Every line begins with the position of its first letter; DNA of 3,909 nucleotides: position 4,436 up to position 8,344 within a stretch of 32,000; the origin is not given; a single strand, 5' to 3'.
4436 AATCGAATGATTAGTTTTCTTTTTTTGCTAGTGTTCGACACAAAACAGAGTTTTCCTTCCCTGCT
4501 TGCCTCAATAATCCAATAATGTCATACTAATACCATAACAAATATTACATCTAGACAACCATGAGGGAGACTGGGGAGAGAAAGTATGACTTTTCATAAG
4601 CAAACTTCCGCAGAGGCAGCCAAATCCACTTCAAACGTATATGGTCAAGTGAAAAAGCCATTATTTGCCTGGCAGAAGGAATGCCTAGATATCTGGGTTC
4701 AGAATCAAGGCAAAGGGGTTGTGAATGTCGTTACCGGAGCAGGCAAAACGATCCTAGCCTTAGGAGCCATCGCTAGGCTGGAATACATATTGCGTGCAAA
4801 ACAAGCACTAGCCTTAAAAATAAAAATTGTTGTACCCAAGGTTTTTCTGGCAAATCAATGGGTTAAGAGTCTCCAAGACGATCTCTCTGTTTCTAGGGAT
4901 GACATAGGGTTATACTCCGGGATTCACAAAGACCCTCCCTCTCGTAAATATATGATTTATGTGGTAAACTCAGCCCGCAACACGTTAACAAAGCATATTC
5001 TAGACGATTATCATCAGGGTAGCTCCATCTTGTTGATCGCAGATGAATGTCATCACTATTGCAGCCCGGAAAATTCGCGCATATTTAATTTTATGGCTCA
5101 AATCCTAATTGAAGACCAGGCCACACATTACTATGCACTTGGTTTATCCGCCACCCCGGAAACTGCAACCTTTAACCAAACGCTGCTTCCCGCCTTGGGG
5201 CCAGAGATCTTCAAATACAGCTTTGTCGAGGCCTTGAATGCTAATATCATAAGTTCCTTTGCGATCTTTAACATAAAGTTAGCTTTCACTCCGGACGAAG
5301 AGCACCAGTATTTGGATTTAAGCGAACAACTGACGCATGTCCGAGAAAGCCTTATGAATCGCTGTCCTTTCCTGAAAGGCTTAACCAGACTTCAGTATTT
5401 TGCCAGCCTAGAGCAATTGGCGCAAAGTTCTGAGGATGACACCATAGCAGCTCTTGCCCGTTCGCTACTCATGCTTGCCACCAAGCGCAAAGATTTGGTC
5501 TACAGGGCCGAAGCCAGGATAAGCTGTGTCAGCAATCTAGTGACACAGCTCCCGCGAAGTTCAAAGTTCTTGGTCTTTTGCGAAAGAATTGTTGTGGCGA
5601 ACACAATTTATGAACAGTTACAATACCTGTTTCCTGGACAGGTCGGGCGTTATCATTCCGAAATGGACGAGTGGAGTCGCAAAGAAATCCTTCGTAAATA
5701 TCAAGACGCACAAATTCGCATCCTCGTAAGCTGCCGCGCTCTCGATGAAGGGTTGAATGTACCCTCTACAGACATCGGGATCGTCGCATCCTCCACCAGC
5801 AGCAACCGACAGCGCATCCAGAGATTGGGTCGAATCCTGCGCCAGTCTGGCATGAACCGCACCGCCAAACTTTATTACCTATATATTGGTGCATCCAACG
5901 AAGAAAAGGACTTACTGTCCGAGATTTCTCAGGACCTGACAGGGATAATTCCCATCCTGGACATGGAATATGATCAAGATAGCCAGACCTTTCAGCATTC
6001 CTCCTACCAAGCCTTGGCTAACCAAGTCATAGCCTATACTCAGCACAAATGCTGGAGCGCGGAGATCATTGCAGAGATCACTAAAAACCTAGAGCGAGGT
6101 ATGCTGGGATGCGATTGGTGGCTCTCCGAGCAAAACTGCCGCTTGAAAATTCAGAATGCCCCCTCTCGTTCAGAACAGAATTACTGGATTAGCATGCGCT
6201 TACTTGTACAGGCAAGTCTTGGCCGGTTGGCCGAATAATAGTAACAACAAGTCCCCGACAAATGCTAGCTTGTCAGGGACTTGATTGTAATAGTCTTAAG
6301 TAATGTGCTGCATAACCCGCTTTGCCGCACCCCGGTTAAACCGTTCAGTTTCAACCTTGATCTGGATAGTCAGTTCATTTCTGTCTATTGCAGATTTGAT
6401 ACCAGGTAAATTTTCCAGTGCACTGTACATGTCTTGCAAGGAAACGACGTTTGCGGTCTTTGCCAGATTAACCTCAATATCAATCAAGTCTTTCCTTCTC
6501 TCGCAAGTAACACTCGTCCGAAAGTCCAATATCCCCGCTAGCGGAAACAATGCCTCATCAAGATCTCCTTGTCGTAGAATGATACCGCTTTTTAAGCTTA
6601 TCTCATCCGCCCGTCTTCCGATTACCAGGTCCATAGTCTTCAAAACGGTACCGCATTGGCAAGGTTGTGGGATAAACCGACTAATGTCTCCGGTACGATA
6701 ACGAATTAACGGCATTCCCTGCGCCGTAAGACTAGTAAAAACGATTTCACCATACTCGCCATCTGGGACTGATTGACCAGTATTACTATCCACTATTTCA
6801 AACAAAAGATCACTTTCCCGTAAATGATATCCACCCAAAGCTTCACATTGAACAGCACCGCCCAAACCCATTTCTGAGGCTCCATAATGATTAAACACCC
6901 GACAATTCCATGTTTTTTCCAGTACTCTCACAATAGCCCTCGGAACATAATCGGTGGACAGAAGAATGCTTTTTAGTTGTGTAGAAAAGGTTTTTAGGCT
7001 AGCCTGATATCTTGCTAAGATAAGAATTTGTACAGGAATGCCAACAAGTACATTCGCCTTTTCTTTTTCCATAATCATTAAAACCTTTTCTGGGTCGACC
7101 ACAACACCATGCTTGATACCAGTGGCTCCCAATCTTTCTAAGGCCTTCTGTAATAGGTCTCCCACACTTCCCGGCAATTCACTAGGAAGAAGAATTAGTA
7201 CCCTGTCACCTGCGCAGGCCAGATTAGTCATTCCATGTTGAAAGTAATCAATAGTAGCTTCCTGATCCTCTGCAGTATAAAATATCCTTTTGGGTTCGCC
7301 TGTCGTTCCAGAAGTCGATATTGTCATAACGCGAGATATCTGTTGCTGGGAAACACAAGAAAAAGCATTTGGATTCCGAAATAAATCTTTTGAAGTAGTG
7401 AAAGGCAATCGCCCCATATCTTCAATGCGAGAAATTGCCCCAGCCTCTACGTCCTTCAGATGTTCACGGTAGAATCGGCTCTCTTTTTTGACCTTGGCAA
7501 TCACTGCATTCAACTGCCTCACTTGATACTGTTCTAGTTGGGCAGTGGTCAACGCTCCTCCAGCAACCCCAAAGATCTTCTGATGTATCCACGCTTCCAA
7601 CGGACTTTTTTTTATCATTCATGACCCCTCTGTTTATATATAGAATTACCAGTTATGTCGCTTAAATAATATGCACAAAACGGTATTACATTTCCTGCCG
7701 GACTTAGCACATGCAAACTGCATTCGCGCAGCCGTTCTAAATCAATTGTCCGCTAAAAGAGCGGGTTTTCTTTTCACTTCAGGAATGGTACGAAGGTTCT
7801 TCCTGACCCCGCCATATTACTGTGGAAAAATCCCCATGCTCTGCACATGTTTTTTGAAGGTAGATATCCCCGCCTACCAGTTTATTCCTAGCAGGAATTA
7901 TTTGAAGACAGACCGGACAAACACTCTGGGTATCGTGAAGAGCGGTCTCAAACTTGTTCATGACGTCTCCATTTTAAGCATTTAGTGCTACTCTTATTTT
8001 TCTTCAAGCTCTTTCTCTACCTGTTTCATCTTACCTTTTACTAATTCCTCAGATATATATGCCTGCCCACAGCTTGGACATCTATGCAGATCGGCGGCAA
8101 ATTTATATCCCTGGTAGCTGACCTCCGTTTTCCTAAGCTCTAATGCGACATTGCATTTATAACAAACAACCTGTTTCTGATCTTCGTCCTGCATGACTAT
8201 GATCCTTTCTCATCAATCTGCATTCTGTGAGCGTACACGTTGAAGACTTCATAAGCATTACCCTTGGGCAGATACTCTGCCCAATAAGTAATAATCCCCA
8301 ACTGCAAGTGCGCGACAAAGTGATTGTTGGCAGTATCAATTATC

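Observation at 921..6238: Four-gene cassette: tandem BrxD/DUF2791-like ATPases, a coiled-coil protein and a divergent SF2 helicase; candidate uncharacterised defence or DNA-surveillance system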

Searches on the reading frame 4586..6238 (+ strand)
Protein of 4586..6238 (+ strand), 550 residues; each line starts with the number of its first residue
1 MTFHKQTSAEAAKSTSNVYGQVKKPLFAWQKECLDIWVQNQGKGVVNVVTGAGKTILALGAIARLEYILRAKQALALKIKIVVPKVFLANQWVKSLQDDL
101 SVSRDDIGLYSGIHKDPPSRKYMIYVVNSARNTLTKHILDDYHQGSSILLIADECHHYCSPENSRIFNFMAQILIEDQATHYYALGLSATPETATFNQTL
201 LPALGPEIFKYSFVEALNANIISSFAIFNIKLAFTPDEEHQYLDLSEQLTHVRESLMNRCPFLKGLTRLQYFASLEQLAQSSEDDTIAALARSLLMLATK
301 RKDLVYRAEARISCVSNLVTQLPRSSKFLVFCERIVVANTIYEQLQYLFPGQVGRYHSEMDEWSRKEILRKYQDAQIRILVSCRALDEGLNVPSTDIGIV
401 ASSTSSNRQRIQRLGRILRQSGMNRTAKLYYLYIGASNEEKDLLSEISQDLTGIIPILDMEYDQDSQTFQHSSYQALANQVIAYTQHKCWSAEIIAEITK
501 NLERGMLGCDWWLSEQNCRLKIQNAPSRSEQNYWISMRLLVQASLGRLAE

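Call 3: search_protein_families(library=pfam, proteins=[window:4586-6238:+], max_evalue=1)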
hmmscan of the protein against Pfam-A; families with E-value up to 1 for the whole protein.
window:4586-6238:+ (550 aa): 6 families
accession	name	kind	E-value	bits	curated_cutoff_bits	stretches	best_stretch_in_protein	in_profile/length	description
PF04851.21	ResIII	-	4.9e-20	72.5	22.5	1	25-192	3-163/164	Type III restriction enzyme, res subunit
PF00271.37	Helicase_C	-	4.6e-14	53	23.5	1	314-419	5-108/110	Helicase conserved C-terminal domain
PF00270.35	DEAD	-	4.7e-10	39.9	26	1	30-192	4-161/167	DEAD/DEAH box helicase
PF16203.11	ERCC3_RAD25_C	-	8.2e-08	32.3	27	1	312-433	46-165/248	ERCC3/RAD25/XPB C-terminal helicase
PF22590.2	Cas3-like_C_2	-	2.5e-06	28.1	27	1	325-420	2-104/106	CRISPR-associated nuclease/helicase Cas3, C-terminal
PF18766.7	SWI2_SNF2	-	0.00035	20.7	26.7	1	36-223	13-186/221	SWI2/SNF2 ATPase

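Call 4: search_protein_families(library=padloc, proteins=[window:4586-6238:+], max_evalue=1)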
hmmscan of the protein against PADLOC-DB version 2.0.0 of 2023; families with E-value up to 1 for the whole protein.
window:4586-6238:+ (550 aa): 30 families (the best 25 are shown)
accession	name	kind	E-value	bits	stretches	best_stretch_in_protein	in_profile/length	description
PDLC02707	PbeA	-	1.5e-56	190.4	2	276-438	475-635/672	PbeA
PDLC02704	PbeA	-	1.6e-49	167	2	274-434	478-645/682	PbeA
PDLC02706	PbeA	-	1.8e-35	120.7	2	353-446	594-685/722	PbeA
PDLC02703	PbeA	-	8.1e-17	59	2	15-239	236-455/626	PbeA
PDLC02840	DpdE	-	2.5e-12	43.9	1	295-440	528-673/1091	DpdE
PDLC01770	Cas3g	-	1.1e-11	41.9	2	278-434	205-354/733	-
PDLC02705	PbeA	-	1.5e-10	37.9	1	280-429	479-629/691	PbeA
PDLC00938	Cas3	-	2.8e-10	38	1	309-439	206-339/358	CRISPR-associated helicase Cas3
PDLC01252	Cas3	-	8.8e-09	33.2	1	290-436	164-302/324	CAS-I; effector_G3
PDLC02843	DpdE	-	3.1e-08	30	1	303-430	545-678/1091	DpdE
PDLC02846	DpdE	-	3.4e-08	29.8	1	302-426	548-666/1034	DpdE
PDLC01757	Cas3b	-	2e-06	24.6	1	310-449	386-519/676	-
PDLC01089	C3a193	-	2.7e-06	24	1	316-421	478-583/983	poss. alt. Cas3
PDLC03659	mREase_IV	-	1.9e-05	20.8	1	357-423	490-556/945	Type IV methyl-directed restriction enzyme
PDLC01323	Cas3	-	3.4e-05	21.7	1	148-417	118-293/294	CAS-I-D; effector_G3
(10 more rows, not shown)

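Call 5: search_protein_families(library=ncbifam, proteins=[window:4586-6238:+], max_evalue=1)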
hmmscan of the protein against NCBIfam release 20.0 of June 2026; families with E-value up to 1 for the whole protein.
window:4586-6238:+ (550 aa): 30 families (the best 25 are shown)
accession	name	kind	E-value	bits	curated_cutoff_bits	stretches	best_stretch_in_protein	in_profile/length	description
TIGR04095.1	dnd_restrict_1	equivalog_domain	1.6e-40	139.5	600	2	277-443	231-405/451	DNA phosphorothioation system restriction enzyme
NF045503.1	repair_heli_XPB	equivalog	6.7e-21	74.4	610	2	26-246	184-391/548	DNA repair helicase XPB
NF041062.1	DpdE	equivalog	2.2e-17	62.4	500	2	279-430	495-651/1048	protein DpdE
NF010337.0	PRK13766.1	equivalog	8.2e-15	54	610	2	323-421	364-469/781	Hef nuclease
TIGR04121.1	DEXH_lig_assoc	equivalog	9.1e-10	36.9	850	2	295-417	218-343/804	ligase-associated DNA damage response DEXH box helicase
TIGR01587.1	cas3_core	equivalog_domain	1e-09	38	102.45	1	309-439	206-339/358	CRISPR-associated helicase Cas3'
TIGR02621.3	cas3_GSU0051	exception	2.4e-08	33.3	400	2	309-432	254-385/854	type I-G CRISPR-associated helicase/endonuclease Cas3g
NF053632.1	heli_RadD_YejH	equivalog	9.1e-07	27.5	720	2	37-191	18-151/573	DNA repair helicase RadD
NF010338.0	PRK13767.1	equivalog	7.5e-06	24.5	849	1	297-416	255-381/877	ATP-dependent helicase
TIGR00643.1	recG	equivalog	1.2e-05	24.3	659.4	1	337-401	468-533/629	ATP-dependent DNA helicase RecG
NF008165.0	PRK10917.1-3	equivalog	1.2e-05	24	711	1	338-401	495-560/692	ATP-dependent DNA helicase RecG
NF042964.1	phospholipD_antiphage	equivalog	1.3e-05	23.8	1100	2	359-454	728-822/895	phospholipase D-like domain-containing anti-phage protein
NF008744.0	PRK11776.1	equivalog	1.5e-05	23.8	524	1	308-421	226-337/460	ATP-dependent RNA helicase DbpA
NF046051.1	restrict_EcoAI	equivalog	2.2e-05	23.1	550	1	38-234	174-355/768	EcoAI/FtnUII family type I restriction enzme subunit R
TIGR00603.1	rad25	subfamily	2.7e-05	22.6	328.7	1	359-426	526-595/734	DNA repair helicase rad25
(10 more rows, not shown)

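Call 99: search_solved_structures(query=window:4586-6238:+, max_evalue=0.00001)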
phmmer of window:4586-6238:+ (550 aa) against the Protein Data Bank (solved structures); distinct sequences matched with E-value up to 0.00001: 7.
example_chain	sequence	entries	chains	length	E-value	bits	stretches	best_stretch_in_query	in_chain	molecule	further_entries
6p4f_A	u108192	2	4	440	1.7e-24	89.6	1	26-422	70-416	DNA-dependent ATPase XPBII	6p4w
5tnu_A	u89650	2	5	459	1.9e-24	89.4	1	26-422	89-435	DNA-dependent ATPase XPBII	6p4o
6p66_A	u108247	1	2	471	3.2e-19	72.2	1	20-435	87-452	DNA repair protein RAD25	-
2fwr_A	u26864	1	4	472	3.2e-19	72.2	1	20-435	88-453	DNA repair protein RAD25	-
2fzl_A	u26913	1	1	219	1.7e-12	50.1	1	305-432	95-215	DNA repair protein RAD25, XPB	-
8t5s_A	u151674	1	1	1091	3.6e-06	29.1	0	364-416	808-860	Dicer-related helicase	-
9t99_A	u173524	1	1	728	6.1e-06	28.4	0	364-416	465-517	Dicer-related helicase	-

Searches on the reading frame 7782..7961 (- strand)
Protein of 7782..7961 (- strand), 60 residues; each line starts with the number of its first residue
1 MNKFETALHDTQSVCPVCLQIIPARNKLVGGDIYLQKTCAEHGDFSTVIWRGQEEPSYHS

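Call 103: search_protein_families(library=pfam, proteins=[window:7782-7961:-], max_evalue=0.0001)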
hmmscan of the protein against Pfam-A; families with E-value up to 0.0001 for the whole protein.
window:7782-7961:- (60 aa): 1 family
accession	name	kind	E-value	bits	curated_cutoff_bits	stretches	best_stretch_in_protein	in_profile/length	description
PF23545.1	Zn_ribbon_HMPTM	-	8.2e-19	67.3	27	1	8-51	2-45/45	HMPTM N-terminal zinc ribbon domain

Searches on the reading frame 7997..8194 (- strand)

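Call 103: search_protein_families(library=pfam, proteins=[window:7997-8194:-], max_evalue=0.0001)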
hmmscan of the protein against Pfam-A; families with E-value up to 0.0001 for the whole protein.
window:7997-8194:- (66 aa): 1 family
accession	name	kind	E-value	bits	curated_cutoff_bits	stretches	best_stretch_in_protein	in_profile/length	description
PF24292.1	DUF7479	-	3.4e-24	85.2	27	1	8-66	2-60/60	Domain of unknown function (DUF7479)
